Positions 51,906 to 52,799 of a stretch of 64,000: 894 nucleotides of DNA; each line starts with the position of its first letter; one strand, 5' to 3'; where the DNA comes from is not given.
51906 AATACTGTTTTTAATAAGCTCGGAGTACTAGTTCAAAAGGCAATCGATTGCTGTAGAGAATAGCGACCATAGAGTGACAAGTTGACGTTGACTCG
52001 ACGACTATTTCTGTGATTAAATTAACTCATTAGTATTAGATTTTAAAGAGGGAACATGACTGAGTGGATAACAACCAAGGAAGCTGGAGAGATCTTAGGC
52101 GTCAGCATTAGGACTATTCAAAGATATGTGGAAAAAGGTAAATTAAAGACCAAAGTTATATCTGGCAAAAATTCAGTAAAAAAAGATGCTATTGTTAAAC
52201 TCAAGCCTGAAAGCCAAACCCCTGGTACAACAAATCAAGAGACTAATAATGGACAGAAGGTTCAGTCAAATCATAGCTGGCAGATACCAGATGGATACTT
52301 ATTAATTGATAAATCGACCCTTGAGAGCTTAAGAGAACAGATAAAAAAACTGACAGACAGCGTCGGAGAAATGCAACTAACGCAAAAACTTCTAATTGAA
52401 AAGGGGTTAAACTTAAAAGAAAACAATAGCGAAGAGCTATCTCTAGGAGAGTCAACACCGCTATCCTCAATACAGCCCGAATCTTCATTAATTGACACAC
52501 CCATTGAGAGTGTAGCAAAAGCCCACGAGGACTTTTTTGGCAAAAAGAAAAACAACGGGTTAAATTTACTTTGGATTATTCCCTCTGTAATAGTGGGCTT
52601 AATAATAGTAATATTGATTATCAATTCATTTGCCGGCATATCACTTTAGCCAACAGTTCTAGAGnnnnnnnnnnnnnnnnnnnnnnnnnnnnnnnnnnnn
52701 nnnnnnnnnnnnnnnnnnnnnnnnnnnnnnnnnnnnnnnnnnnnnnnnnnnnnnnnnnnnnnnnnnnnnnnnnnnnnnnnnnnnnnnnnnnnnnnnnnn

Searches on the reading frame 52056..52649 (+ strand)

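Call 38: search_protein_families(library=pfam, proteins=[window:52056-52649:+], max_evalue=0.01)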
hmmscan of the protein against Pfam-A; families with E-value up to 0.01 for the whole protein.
window:52056-52649:+ (197 aa): 4 families
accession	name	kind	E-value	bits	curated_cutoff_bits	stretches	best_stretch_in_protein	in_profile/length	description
PF12728.13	HTH_17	-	1.2e-07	32.3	27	1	4-46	1-43/51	Helix-turn-helix domain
PF00376.29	MerR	-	3.9e-06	27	28.2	1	6-34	1-29/38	MerR family regulatory protein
PF20432.4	Xre-like-HTH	-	0.00017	22.3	25.8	1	5-33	24-53/63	Antitoxin Xre-like helix-turn-helix domain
PF13411.12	MerR_1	-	0.00021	21.8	21.6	1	6-39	2-34/69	MerR HTH family regulatory protein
